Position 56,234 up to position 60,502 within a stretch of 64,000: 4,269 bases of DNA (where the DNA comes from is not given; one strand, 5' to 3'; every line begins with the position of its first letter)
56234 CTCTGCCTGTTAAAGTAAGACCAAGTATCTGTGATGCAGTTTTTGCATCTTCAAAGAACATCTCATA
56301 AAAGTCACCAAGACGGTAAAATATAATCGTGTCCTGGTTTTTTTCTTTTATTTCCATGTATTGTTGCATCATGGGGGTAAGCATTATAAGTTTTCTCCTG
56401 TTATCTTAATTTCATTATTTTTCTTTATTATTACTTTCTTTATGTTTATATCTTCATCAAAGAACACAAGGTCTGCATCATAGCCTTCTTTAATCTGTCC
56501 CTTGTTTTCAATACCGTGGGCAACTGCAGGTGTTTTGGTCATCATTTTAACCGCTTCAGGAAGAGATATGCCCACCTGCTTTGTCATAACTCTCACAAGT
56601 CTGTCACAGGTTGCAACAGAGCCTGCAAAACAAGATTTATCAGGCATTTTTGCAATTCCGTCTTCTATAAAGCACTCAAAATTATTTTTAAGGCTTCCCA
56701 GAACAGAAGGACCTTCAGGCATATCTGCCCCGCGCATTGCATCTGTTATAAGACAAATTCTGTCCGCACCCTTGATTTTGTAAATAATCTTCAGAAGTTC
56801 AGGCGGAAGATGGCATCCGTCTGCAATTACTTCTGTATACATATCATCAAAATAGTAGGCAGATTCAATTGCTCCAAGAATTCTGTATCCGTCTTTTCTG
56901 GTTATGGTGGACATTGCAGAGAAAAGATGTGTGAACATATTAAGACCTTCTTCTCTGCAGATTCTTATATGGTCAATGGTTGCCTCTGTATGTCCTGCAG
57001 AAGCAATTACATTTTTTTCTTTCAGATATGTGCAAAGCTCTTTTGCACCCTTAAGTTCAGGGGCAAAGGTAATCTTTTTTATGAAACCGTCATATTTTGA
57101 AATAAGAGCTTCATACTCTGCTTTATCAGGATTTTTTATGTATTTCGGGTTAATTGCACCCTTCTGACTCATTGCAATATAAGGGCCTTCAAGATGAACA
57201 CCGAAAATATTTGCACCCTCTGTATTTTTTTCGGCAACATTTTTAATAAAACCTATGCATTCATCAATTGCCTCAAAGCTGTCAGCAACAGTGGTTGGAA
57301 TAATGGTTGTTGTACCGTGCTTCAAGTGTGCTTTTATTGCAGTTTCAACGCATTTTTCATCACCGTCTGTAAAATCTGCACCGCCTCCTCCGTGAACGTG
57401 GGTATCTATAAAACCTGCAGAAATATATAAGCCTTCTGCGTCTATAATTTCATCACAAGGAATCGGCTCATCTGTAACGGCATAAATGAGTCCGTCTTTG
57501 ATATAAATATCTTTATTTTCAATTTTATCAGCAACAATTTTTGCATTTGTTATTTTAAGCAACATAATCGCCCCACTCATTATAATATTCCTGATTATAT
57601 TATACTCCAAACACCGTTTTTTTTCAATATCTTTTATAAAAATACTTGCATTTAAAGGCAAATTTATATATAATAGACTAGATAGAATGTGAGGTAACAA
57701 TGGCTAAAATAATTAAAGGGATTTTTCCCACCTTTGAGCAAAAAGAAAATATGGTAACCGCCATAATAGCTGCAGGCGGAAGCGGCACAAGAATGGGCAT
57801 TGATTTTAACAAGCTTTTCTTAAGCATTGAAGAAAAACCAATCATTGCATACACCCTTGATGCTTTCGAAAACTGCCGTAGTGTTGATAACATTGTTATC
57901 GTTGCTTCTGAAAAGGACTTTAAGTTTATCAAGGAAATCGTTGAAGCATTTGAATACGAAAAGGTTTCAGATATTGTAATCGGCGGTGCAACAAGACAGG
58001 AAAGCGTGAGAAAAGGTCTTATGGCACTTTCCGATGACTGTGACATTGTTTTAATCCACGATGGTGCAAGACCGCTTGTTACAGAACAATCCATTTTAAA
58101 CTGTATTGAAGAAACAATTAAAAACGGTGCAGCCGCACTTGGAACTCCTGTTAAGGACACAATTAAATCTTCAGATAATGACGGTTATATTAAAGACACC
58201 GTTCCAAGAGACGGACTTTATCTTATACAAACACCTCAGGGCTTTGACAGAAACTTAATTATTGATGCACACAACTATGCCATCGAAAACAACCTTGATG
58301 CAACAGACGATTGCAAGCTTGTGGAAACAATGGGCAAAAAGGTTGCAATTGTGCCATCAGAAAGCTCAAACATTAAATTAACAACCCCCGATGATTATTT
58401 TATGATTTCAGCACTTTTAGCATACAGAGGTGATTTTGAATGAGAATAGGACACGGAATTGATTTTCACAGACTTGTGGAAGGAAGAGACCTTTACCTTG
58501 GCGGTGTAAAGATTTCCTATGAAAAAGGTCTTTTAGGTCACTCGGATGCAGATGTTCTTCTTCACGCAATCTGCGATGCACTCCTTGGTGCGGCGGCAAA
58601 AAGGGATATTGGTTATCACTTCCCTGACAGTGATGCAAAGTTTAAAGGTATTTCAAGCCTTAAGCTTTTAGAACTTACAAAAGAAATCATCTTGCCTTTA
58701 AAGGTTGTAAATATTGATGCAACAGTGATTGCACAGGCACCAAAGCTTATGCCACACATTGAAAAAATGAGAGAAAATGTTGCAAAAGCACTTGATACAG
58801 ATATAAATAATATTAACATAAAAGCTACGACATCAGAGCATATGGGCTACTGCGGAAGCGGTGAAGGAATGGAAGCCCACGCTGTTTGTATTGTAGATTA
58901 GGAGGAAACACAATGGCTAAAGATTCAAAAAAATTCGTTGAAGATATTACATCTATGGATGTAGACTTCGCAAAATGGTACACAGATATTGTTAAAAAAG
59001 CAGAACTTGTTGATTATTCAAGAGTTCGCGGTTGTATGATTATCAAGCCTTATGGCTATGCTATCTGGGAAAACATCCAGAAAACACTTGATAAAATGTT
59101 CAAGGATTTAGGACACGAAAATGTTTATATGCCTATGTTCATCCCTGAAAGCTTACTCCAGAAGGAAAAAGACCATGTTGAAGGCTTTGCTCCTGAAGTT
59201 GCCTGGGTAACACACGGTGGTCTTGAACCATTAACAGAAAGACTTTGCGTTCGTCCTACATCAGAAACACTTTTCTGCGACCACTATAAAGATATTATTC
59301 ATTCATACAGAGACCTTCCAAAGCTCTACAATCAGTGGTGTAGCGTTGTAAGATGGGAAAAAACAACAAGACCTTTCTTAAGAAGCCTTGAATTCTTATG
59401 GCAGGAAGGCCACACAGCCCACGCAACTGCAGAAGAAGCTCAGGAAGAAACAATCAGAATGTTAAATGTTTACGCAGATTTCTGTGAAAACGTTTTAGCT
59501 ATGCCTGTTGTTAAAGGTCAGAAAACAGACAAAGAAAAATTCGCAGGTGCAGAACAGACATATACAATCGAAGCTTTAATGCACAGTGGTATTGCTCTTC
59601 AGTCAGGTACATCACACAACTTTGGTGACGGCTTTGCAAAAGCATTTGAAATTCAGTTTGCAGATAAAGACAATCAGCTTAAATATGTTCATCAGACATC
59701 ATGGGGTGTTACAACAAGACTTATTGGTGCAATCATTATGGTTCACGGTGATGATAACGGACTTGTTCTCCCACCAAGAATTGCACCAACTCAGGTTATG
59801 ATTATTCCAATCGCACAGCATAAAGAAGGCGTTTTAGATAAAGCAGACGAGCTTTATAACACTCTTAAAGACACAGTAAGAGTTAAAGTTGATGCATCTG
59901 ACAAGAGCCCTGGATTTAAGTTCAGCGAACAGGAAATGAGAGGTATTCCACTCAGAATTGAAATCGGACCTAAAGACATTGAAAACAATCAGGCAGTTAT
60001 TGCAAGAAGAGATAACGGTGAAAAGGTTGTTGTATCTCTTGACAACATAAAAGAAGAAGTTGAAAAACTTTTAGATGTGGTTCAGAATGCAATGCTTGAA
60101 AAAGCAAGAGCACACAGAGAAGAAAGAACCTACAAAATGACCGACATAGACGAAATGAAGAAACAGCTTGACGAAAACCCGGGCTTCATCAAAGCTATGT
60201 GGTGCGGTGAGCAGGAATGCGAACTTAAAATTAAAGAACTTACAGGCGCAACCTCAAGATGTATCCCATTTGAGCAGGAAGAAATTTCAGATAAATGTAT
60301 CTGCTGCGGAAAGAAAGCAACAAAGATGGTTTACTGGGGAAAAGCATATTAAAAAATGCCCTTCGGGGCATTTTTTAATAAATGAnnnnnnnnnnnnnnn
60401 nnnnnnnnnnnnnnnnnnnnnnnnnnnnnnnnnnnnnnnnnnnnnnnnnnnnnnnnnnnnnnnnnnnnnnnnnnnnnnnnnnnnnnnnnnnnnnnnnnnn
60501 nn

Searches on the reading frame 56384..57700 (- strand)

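Call 15: search_protein_families(library=pfam, proteins=[window:56384-57700:-])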
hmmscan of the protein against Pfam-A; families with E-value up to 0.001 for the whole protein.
window:56384-57700:- (438 aa): 2 families
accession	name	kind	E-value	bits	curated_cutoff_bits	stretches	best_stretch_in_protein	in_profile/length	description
PF01979.26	Amidohydro_1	-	2.8e-28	99.6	25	1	92-426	1-341/345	Amidohydrolase family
PF07969.17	Amidohydro_3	-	1.7e-15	57.9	29.7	1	370-418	399-448/472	Amidohydrolase family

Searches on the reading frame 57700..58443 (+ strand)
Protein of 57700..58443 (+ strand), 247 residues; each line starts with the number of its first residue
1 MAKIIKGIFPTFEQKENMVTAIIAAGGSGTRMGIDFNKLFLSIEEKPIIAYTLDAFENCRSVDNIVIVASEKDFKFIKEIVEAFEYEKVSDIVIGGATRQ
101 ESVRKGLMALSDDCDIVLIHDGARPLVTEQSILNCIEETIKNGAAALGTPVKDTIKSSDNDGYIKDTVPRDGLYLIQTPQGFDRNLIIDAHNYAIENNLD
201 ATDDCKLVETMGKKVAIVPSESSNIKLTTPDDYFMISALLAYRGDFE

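Call 15: search_protein_families(library=pfam, proteins=[window:57700-58443:+])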
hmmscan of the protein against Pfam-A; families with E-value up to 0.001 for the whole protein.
window:57700-58443:+ (247 aa): 3 families
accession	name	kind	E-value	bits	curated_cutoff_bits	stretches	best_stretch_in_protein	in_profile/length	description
PF01128.25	IspD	-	5.3e-65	219.7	27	1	19-240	1-219/221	2-C-methyl-D-erythritol 4-phosphate cytidylyltransferase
PF12804.13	NTP_transf_3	-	2.8e-11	44.3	27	1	21-146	1-118/160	MobA-like NTP transferase domain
PF02348.25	CTP_transf_3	-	8.1e-07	29.5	22.6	1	37-155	15-130/217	Cytidylyltransferase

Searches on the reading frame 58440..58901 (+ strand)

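Call 15: search_protein_families(library=pfam, proteins=[window:58440-58901:+])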
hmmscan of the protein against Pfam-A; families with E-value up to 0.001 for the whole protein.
window:58440-58901:+ (153 aa): 1 family
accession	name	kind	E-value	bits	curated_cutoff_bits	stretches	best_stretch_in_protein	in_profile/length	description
PF02542.21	YgbB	-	1.1e-63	214.7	26.7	1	1-152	1-154/155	YgbB family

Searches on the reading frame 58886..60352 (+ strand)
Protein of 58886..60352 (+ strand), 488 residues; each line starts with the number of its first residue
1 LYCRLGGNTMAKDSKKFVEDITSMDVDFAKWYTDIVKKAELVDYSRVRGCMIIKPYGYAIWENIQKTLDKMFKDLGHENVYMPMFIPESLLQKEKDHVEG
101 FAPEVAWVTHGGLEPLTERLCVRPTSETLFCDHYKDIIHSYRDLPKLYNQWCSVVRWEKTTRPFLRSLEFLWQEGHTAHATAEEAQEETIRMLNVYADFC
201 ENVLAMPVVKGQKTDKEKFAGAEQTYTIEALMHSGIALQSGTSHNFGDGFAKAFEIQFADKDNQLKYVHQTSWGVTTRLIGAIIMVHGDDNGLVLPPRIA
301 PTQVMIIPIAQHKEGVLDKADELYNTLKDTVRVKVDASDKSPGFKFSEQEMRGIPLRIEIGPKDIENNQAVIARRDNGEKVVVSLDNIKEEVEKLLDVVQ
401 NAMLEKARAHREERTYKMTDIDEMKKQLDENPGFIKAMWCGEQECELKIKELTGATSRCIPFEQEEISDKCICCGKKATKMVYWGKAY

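Call 15: search_protein_families(library=pfam, proteins=[window:58886-60352:+])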
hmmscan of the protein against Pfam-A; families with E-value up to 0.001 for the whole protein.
window:58886-60352:+ (488 aa): 3 families
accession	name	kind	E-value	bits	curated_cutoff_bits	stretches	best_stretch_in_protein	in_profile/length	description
PF09180.16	ProRS-C_1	-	1.9e-28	98.8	31.5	1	421-488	1-71/71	Prolyl-tRNA synthetase, C-terminal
PF03129.25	HGTP_anticodon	-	8.5e-23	80.8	21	1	303-394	1-93/94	Anticodon binding domain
PF00587.30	tRNA-synt_2b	-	1.6e-21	77.6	29.3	1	116-285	7-177/179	tRNA synthetase class II core domain (G, H, P, S and T)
